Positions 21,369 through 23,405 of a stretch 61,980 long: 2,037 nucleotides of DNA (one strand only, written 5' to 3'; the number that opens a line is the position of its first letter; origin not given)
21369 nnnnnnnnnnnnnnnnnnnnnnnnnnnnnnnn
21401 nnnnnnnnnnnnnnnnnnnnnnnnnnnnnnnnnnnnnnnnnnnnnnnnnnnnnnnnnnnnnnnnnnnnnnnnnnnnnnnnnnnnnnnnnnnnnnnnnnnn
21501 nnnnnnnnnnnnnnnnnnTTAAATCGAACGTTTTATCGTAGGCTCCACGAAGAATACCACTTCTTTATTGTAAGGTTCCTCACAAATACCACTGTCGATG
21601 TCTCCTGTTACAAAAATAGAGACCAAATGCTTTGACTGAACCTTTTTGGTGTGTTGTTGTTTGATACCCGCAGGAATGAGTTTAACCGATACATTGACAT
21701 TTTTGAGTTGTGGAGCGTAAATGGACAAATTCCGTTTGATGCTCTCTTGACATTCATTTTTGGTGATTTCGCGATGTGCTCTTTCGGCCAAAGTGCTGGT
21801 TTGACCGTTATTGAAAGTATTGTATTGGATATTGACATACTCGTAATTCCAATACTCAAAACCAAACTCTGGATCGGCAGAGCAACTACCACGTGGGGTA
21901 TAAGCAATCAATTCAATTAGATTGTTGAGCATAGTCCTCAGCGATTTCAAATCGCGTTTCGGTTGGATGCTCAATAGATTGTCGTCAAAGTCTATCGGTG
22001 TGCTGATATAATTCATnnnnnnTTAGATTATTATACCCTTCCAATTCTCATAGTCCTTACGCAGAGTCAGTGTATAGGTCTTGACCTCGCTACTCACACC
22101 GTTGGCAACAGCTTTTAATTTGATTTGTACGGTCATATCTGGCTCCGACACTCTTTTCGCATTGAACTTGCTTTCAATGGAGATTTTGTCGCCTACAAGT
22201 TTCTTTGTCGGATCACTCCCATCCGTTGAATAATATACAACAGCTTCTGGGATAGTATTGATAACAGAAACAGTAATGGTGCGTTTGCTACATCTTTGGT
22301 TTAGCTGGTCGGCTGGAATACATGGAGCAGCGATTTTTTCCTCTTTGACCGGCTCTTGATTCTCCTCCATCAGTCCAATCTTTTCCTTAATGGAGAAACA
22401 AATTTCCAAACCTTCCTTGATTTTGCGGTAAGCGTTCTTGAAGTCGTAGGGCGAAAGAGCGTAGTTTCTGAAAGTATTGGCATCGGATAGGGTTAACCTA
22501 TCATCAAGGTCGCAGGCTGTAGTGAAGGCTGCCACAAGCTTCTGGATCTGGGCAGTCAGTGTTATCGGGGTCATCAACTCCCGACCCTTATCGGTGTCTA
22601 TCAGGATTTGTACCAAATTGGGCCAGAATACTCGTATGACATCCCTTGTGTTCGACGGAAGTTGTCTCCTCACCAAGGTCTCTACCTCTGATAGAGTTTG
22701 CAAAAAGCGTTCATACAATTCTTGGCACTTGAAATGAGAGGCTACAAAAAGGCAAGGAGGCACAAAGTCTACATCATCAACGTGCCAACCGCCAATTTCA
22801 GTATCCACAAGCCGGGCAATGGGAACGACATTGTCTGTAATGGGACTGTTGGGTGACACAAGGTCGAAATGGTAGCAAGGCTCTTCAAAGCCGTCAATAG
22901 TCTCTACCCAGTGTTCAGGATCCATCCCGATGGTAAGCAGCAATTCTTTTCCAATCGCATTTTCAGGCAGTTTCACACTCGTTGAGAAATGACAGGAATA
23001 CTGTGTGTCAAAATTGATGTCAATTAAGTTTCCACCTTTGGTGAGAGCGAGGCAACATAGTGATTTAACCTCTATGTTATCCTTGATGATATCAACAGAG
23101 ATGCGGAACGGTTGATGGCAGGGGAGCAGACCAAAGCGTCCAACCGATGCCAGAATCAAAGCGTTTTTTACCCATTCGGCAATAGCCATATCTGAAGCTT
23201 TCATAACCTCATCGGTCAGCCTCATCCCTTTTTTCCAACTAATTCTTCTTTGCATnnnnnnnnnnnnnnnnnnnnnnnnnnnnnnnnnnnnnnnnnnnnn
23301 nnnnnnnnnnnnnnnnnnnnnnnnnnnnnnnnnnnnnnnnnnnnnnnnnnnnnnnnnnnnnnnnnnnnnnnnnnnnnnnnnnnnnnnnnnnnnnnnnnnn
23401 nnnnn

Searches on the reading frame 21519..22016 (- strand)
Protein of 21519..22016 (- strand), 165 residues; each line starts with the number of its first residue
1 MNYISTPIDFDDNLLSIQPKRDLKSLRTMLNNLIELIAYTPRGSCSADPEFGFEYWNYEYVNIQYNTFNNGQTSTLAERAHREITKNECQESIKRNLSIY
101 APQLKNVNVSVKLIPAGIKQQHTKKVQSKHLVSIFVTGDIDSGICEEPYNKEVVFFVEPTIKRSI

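Call 13: search_protein_families(library=pfam, proteins=[window:21519-22016:-], max_evalue=0.01)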
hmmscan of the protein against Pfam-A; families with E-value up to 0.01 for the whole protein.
window:21519-22016:- (165 aa): 1 family
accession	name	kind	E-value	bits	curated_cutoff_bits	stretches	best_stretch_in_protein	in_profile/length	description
PF04965.19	GPW_gp25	-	0.0099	16.1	27.2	0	82-117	41-76/96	Baseplate wedge protein gp25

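Call 15: search_protein_families(library=ncbifam, proteins=[window:21519-22016:-], max_evalue=0.01)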
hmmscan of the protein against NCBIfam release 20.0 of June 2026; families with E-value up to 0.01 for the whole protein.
window:21519-22016:- (165 aa): 0 families

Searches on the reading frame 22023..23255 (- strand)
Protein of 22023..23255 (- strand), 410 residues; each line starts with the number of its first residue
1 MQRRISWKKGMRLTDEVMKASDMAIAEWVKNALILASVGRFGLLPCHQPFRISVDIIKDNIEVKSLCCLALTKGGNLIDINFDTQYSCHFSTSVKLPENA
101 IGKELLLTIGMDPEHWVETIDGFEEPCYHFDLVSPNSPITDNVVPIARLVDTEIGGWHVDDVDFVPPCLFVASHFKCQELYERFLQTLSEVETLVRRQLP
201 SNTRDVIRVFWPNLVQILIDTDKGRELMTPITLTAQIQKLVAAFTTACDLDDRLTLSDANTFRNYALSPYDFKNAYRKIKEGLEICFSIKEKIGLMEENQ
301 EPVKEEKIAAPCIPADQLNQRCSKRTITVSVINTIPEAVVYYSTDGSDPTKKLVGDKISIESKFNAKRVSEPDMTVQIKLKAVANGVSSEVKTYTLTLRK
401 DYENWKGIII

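Call 13: search_protein_families(library=pfam, proteins=[window:22023-23255:-], max_evalue=0.01)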
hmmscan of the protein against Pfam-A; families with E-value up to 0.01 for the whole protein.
window:22023-23255:- (410 aa): 3 families
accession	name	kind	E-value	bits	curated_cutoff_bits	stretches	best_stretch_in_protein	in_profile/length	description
PF13290.12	CHB_HEX_C_1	-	0.00011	22.5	22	1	326-384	9-57/67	Chitobiase/beta-hexosaminidase C-terminal domain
PF05936.17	T6SS_VasE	-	0.00069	19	23.4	1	143-198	151-206/429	Bacterial Type VI secretion, VC_A0110, EvfL, ImpJ, VasE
PF13287.12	Fn3_assoc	-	0.0047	17.4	23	0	333-352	4-24/59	Fn3 associated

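Call 15: search_protein_families(library=ncbifam, proteins=[window:22023-23255:-], max_evalue=0.01)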
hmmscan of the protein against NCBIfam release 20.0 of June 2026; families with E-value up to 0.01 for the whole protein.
window:22023-23255:- (410 aa): 1 family
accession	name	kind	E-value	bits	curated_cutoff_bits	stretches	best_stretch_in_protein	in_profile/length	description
TIGR03353.2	VI_chp_4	equivalog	3e-05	23.3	100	1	4-246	2-263/429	type VI secretion system baseplate subunit TssK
